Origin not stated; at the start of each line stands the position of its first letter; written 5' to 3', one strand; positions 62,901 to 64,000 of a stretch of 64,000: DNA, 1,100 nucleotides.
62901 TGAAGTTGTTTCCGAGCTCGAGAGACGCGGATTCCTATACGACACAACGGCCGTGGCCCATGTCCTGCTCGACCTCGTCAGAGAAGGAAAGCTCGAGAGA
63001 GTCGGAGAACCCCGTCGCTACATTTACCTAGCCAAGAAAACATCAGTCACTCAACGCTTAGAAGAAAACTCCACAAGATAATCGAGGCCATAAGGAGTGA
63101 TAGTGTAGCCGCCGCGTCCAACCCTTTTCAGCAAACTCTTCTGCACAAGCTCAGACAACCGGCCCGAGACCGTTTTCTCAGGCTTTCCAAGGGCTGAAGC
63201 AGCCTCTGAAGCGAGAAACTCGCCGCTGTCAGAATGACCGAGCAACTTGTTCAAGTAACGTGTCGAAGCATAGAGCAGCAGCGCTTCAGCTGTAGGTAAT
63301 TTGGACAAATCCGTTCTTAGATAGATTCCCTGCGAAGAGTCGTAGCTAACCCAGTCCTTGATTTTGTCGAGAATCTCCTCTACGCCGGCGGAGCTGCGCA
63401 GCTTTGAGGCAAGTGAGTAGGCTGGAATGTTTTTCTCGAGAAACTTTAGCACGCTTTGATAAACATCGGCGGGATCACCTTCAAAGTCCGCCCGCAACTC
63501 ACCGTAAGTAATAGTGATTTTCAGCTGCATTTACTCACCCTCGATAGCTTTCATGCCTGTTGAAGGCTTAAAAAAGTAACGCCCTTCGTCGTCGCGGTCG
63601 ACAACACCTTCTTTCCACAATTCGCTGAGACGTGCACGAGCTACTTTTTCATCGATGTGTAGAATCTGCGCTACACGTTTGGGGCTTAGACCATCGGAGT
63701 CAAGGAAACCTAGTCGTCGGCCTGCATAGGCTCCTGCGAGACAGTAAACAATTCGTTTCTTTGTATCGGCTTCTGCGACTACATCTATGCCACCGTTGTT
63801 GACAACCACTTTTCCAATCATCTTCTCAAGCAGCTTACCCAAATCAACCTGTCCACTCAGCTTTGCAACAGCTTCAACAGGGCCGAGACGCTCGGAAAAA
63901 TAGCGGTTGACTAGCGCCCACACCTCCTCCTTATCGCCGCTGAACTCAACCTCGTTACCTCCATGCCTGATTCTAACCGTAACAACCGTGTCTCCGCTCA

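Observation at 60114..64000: Standalone HerA-NurA-like pair followed by three paralogous small wHTH genes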

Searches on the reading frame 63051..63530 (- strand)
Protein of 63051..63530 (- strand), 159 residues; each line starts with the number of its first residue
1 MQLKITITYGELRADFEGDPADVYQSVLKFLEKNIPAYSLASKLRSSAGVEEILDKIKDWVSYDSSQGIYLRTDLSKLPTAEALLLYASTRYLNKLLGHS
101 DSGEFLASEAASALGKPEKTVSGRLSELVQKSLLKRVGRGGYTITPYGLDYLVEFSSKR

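Call 3: search_protein_families(library=pfam, proteins=[window:63051-63530:-], max_evalue=0.1)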
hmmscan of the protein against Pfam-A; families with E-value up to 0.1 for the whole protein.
window:63051-63530:- (159 aa): 3 families
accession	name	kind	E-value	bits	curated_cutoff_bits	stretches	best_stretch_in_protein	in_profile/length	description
PF13338.12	AbiEi_4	-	0.005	17.4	25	1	106-144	15-48/49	Transcriptional regulator, AbiEi antitoxin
PF25213.1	HVO_A0261_N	-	0.014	15.7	35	1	108-155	28-74/86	HVO_A0261 N-terminal domain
PF00126.33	HTH_1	-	0.035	14.5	26.6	1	108-148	17-59/60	Bacterial regulatory helix-turn-helix protein, lysR family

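Call 5: find_encoding_contigs(protein=window:63051-63530:-, flank=10000, max_places=6)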
Protein window:63051-63530:- (159 aa): 10 contigs read that carry it; 6 places shown.
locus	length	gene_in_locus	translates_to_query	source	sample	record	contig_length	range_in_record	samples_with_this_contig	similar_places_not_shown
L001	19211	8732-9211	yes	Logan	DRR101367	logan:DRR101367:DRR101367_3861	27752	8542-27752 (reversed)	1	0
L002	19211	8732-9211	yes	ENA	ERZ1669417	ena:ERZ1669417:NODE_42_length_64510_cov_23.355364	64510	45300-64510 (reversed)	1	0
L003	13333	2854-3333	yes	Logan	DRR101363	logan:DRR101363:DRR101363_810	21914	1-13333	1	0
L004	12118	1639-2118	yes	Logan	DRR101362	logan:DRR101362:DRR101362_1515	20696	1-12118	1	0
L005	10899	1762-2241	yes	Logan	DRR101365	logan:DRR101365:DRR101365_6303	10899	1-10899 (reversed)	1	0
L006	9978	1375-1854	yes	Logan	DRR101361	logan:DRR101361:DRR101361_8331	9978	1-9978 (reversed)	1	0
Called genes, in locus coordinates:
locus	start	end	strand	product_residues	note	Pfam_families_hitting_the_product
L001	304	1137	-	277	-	PF12773:DZR (faint)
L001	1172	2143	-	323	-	PF00248:Aldo_ket_red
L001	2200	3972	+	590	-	PF02730:AFOR_N, PF01314:AFOR_C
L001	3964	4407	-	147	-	PF00571:CBS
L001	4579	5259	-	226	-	PF03483:B3_4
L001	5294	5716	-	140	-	PF13183:Fer4_8 (faint), PF13187:Fer4_9 (faint), PF14697:Fer4_21 (faint), PF00037:Fer4 (weak), PF12837:Fer4_6 (faint), PF13237:Fer4_10, PF12838:Fer4_7 (weak), PF00037:Fer4 (weak)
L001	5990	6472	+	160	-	-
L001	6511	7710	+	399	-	PF13183:Fer4_8 (faint), PF00037:Fer4 (faint), PF12838:Fer4_7 (weak), PF13187:Fer4_9, PF13237:Fer4_10, PF13370:Fer4_13 (faint), PF04422:FrhB_FdhB_N, PF04432:FrhB_FdhB_C, +1 more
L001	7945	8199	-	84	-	-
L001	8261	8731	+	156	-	-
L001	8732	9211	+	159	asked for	-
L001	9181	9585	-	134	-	-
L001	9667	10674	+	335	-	-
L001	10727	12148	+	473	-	PF01935:DUF87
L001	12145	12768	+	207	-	PF22175:Ogg-HhH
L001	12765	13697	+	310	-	PF17125:Methyltr_RsmF_N, PF22458:RsmF-B_ferredox, PF01189:Methyltr_RsmB-F, PF01728:FtsJ (weak)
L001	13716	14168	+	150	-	-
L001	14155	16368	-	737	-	PF26314:MptA_B_family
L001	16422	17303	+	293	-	PF00491:Arginase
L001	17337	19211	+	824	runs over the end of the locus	PF03104:DNA_pol_B_exo1, PF13482:RNase_H_2 (faint), PF00136:DNA_pol_B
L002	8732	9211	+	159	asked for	-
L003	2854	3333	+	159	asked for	-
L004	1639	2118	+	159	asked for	-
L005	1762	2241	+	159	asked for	-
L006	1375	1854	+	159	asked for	-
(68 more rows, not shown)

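Call 19: search_protein_families(library=ncbifam, proteins=[window:63051-63530:-, L001:8261-8731:+], max_evalue=0.1)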
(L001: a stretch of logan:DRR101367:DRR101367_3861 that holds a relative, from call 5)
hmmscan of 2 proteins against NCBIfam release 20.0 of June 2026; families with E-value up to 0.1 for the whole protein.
window:63051-63530:- (159 aa): 1 family
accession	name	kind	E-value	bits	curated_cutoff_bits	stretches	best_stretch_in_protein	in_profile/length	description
TIGR01884.1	cas_HTH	subfamily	0.052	12.9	60.2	1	102-140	153-193/202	CRISPR-associated CARF protein Csa3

L001:8261-8731:+ (156 aa): 2 families
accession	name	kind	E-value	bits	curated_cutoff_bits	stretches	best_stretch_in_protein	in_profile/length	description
NF053660.1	ORF80_fam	equivalog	0.038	13.9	95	1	110-136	22-48/70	ORF80 family leucine zipper DNA-binding protein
TIGR02237.1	recomb_radB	equivalog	0.098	12.5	172.4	0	87-120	33-67/210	DNA repair and recombination protein RadB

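Call 20: search_protein_families(library=padloc, proteins=[window:63051-63530:-, L001:8261-8731:+], max_evalue=0.1)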
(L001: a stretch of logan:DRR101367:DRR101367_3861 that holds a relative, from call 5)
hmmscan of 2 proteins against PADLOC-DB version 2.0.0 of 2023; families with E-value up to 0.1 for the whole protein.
window:63051-63530:- (159 aa): 13 families
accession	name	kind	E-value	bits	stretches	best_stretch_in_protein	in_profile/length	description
PDLC01879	CARF3--CARF_TM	-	5.4e-05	20.9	1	96-148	168-213/222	-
PDLC02267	AbiEi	-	6.8e-05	20.4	1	100-153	16-69/252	AbiEi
PDLC01850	CARF3--CARF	-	0.00056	17.8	1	103-149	158-205/209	-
PDLC02235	AbiEi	-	0.00091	16.9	1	117-156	35-73/240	AbiEi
PDLC01858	CARF3--CARF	-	0.0027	15.6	1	89-145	146-197/204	-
PDLC02232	AbiEi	-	0.0072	14.2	1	104-144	20-60/177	AbiEi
PDLC04796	PDC-S02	-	0.0082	13.1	1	118-157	173-211/390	-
PDLC01434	CasR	-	0.0095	13.8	1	102-141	139-178/191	"CAS-I,CAS-II,CAS-III,CAS-IV,CAS-V,CAS-VI; associated_signaling"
PDLC01044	Csa3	-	0.0098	13.8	1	102-148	147-190/194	Type I-A associated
PDLC01268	CasR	-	0.015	13.2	1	90-145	127-177/179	"CAS-I,CAS-II,CAS-III,CAS-IV,CAS-V,CAS-VI; associated_signaling"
PDLC02226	AbiEi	-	0.037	11.9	1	113-143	27-56/202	AbiEi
PDLC02266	AbiEi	-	0.043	11.2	1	100-146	13-59/258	AbiEi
PDLC01857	CARF3--CARF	-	0.045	11.4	0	102-139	141-178/201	-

L001:8261-8731:+ (156 aa): 2 families
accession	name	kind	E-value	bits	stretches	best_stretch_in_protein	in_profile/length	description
PDLC01858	CARF3--CARF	-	0.00033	18.6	1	64-146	118-199/204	-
PDLC01850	CARF3--CARF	-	0.036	11.9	1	101-141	156-196/209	-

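Call 35: find_homologous_proteins(query=A4, max_evalue=0.001)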
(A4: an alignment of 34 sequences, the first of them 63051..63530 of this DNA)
Query A4 (34 sequences) (159 aa, profile of the alignment): 69 proteins with E <= 0.001 among 7847 candidates.
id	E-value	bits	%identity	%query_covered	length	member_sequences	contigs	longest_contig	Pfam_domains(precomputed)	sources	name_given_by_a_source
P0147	4.2e-54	200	46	96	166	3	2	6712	-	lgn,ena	-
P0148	8.4e-48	180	27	91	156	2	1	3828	-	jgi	-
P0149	1.1e-47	180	28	99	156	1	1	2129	-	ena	-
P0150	2.5e-47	178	27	99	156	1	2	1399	-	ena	-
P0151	4.4e-47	178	28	99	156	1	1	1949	-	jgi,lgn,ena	-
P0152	4.5e-47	178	28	99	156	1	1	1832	-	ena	-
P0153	2.6e-46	175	25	94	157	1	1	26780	-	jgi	-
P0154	8.2e-46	174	30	96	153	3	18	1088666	-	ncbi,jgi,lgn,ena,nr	ncbi:MAG: hypothetical protein LZ172_05370 [Thaumarchaeota archaeon]|jgi:hypothetical protein|nr:hyp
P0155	8.4e-46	173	63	98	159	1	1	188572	PF13338.13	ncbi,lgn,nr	ncbi:MAG: hypothetical protein RMI49_00075 [Candidatus Caldarchaeum sp.]|nr:hypothetical protein [Ca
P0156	1.5e-45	173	94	100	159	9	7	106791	-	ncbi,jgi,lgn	ncbi:MAG: hypothetical protein QXS96_06530 [Candidatus Caldarchaeum sp.]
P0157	1.7e-45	173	57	96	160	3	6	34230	-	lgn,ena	-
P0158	2.9e-45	172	26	84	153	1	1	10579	-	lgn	-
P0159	3.7e-45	171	30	96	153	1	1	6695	-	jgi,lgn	jgi:hypothetical protein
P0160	3.8e-45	171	61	97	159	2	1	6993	-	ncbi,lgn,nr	ncbi:MAG: hypothetical protein RMH74_08760 [Candidatus Caldarchaeum sp.]|nr:hypothetical protein [Ca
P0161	4.4e-45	171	30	91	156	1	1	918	PF01022.27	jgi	-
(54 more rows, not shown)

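Call 44: predict_structure(alignment_id=A5)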
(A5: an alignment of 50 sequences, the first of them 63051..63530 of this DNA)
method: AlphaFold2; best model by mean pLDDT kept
length: 159 residues; sequences in the alignment: 50
mean_pLDDT: 88.4   pTM: 0.75
mean pLDDT of the five models: 88.4, 88.3, 88.2, 87.2, 86.1
residues with pLDDT >= 90: 91; 70-90: 63; 50-70: 5; < 50: 0
segments of 3 or more residues with pLDDT < 50: none
pLDDT, mean of each block of 10 residues (from residue 1): 89 93 91 77 74 84 86 90 94 91 94 95 97 93 93 70
secondary structure, 60 per line:
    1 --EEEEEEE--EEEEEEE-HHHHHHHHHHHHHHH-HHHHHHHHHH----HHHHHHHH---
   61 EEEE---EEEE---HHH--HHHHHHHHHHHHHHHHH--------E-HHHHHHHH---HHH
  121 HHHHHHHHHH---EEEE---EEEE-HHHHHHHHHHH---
elements in order: E3-9 E12-18 H20-34 H36-45 H50-57 E61-64 E68-71 H80-96 H107-114 H118-130 E134-137 E141-144 H146-156

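Call 49: fold_search(model_id=the predicted structure, library=pdb)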
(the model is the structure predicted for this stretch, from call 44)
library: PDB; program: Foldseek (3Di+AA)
matches with E <= 10: 1702; with E <= 0.001: 0
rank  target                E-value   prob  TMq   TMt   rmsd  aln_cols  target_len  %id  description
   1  9qlj                  5.2e-03  0.99  0.39  0.32   9.7       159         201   16  Crystal Structure of a Disordered Apo-form of A. Fischeri FNR (released 2026-04-08)
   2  7kym_B                5.5e-03  1.00  0.39  0.43  10.7       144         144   15  Crystal structure of the MarR family transcriptional regulator from Bradyrhizobium japonicum (released 2021-12-15)
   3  5e44                  5.8e-03  0.98  0.33  0.25   8.6       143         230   14  Crystal structure of holo-FNR of A. fischeri (released 2015-12-16)
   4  4b8x_A                6.2e-03  0.99  0.33  0.37  12.1       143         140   19  Near atomic resolution crystal structure of Sco5413, a MarR family transcriptional regulator from Streptomyces coelico (released 2012-10-17)
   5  3e6m_G                6.6e-03  1.00  0.37  0.39  10.1       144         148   20  The crystal structure of a MarR family transcriptional regulator from Silicibacter pomeroyi DSS. (released 2008-09-02)
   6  6pcp_C                7.4e-03  0.99  0.34  0.38   9.9       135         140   16  Mechanism for regulation of DNA binding of Bordetella bronchiseptica BpsR by 6-hydroxynicotinic acid (released 2019-11-06)
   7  2hkx_A                7.8e-03  0.97  0.40  0.30  13.7       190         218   15  Structure of CooA mutant (N127L/S128L) from Carboxydothermus hydrogenoformans (released 2007-03-06)
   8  1s3j_A                8.3e-03  1.00  0.36  0.39   9.4       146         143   16  X-ray crystal structure of YusO protein from Bacillus subtilis (released 2004-04-13)
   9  9qmd                  8.8e-03  0.99  0.37  0.29   7.8       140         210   16  Crystal Structure of Dimeric Apo-L28H-FNR of A. Fischeri (released 2026-04-08)
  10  3dv8                  9.3e-03  0.97  0.35  0.27  11.6       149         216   17  Crystal structure of a putative transcriptional regulator of the crp/fnr family (eubrec_1222) from eubacterium rectale a (released 2008-08-05)
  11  3oop                  9.9e-03  0.99  0.35  0.39  10.5       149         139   15  The structure of a protein with unknown function from Listeria innocua Clip11262 (released 2010-09-22)
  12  6pco_B                1.1e-02  1.00  0.35  0.40   8.9       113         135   18  Mechanism for regulation of DNA binding of Bordetella bronchiseptica BpsR by 6-hydroxynicotinic acid (released 2019-11-06)
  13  1s3j_B                1.1e-02  1.00  0.36  0.41   9.9       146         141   16  X-ray crystal structure of YusO protein from Bacillus subtilis (released 2004-04-13)
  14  1ft9_A                1.1e-02  0.82  0.28  0.22  15.4       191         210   14  STRUCTURE OF THE REDUCED (FEII) CO-SENSING PROTEIN FROM R. RUBRUM (released 2000-10-09)
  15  3la2_A                1.1e-02  0.72  0.23  0.19  13.6       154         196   15  Crystal structure of NtcA in complex with 2-oxoglutarate (released 2010-07-14)
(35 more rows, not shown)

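Call 89: search_solved_structures(query=A4, max_evalue=5, show_alignments=0)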
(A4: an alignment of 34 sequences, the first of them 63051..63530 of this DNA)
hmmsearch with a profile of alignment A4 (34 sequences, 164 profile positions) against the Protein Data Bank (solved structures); distinct sequences matched with E-value up to 5: 66 (the best 60 are shown).
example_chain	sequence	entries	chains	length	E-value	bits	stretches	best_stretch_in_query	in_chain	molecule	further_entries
1ft9_A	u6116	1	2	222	6.5e-06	29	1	102-148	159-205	CARBON MONOXIDE OXIDATION SYSTEM TRANSCRIPTION REGULATOR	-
4o5v_A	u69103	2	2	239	0.00066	22.5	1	107-159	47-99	Iron-dependent transcription repressor related protein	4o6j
3hrs_A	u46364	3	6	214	0.0024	20.7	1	99-160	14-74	Metalloregulator ScaR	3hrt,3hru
7fby_A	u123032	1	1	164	0.003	20.4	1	102-139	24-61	Transcriptional regulatory protein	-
9w4v_A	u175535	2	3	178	0.0035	20.1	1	102-139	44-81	Uncharacterized HTH-type transcriptional regulator PH0140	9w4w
8pvt_A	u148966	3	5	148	0.0048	19.7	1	92-139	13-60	Iron dependent repressor, putative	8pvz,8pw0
1sfx_A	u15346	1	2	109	0.015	18.1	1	102-139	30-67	Conserved hypothetical protein AF2008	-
6cmv_A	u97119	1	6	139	0.018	17.9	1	104-140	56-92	Transcriptional regulator Lrs14-like protein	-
3eco_A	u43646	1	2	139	0.025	17.4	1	102-156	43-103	MepR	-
4l9j_A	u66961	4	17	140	0.025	17.4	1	102-156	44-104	MepR | MarR family regulatory protein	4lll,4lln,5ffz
4l9t_A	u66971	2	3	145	0.026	17.3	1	102-156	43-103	MepR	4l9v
5fb2_A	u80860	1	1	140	0.026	17.3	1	102-156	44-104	MarR family regulatory protein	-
2d1h_A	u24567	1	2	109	0.027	17.3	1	104-141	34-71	109aa long hypothetical transcriptional regulator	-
4ld5_A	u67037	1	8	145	0.028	17.2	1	102-156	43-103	MepR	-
4k2e_A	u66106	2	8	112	0.033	17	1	72-154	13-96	Transcriptional activator HlyU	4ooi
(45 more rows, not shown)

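Call 91: search_protein_families(library=phrogs, proteins=[window:63051-63530:-, L001:8261-8731:+], max_evalue=0.01)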
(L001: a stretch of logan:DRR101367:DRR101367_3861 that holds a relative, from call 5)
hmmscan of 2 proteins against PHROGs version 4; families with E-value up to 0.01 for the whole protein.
window:63051-63530:- (159 aa): 1 family
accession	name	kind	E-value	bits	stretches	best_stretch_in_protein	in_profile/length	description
phrog_2440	-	transcription regulation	3.6e-05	24.7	1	111-153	52-96/126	transcriptional regulator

L001:8261-8731:+ (156 aa): 2 families
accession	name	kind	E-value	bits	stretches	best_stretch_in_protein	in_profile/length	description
phrog_1368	-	transcription regulation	0.001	19.8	1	103-148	26-71/101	transcriptional regulator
phrog_3865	-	unknown function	0.0048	18.2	1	98-134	18-54/74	-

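Call 99: fold_search(model_id=the predicted structure, library=viral)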
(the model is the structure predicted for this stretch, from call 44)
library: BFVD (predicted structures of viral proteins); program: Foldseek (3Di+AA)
matches with E <= 10: 1149; with E <= 0.001: 0
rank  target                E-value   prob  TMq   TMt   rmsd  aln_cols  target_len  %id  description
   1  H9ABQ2                2.7e-03  1.00  0.37  0.44   5.7        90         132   26  ORF1 [Halogeometricum pleomorphic virus 1]
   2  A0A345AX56            6.1e-03  0.96  0.36  0.30  16.9       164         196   14  (no name in the UniProt tables at hand)
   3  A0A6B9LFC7            7.3e-03  1.00  0.31  0.48  10.1       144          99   16  Uncharacterized protein [Mycobacterium phage Onyinye]
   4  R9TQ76                8.2e-03  1.00  0.39  0.77   2.0        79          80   25  Uncharacterized protein [Halorubrum virus CGphi46]
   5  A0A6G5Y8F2            9.8e-03  0.89  0.30  0.17  16.1       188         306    8  (no name in the UniProt tables at hand)
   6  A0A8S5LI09            1.4e-02  0.99  0.34  0.20   5.5       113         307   20  Helix-turn-helix domain protein [Siphoviridae sp. ctR0j7]
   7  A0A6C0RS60            1.6e-02  0.94  0.37  0.31  12.3       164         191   16  (no name in the UniProt tables at hand)
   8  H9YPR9                1.7e-02  1.00  0.37  0.72   7.8        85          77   19  (no name in the UniProt tables at hand)
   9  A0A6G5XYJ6            1.8e-02  0.97  0.33  0.45   6.0       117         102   14  (no name in the UniProt tables at hand)
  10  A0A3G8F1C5            1.9e-02  1.00  0.35  0.40   3.2        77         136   19  Uncharacterized protein [Proteus phage Mydo]
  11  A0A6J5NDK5            1.9e-02  0.94  0.35  0.37  12.1       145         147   19  HTH_ARSR domain containing protein [uncultured Caudovirales phage]
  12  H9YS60                2.0e-02  0.91  0.36  0.26  24.1       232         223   14  (no name in the UniProt tables at hand)
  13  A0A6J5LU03            2.1e-02  0.96  0.31  0.25  14.6       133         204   16  Transcription regulator TrmB, N-terminal [uncultured Caudovirales phage]
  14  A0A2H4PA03            2.1e-02  0.85  0.28  0.39  14.8       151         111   16  DNA binding protein [Gordonia phage Mahdia]
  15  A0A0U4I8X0            2.4e-02  0.98  0.31  0.54  10.0       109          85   15  (no name in the UniProt tables at hand)
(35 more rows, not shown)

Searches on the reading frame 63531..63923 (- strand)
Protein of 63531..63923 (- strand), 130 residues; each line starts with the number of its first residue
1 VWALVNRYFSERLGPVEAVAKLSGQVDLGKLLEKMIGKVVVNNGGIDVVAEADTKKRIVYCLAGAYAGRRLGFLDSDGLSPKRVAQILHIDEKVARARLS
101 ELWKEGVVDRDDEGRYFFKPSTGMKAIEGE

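Call 3: search_protein_families(library=pfam, proteins=[window:63531-63923:-], max_evalue=0.1)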
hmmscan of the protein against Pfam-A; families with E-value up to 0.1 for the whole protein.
window:63531-63923:- (130 aa): 3 families
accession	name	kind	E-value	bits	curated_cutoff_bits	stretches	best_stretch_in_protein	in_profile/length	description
PF13412.12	HTH_24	-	0.0036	17.3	21.9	1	77-108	16-47/48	Winged helix-turn-helix DNA-binding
PF04157.22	EAP30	-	0.0063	16.7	26.8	1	27-112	134-219/219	EAP30/Vps36 family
PF07848.18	PaaX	-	0.071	13.8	24.8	0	86-115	31-60/70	PaaX-like protein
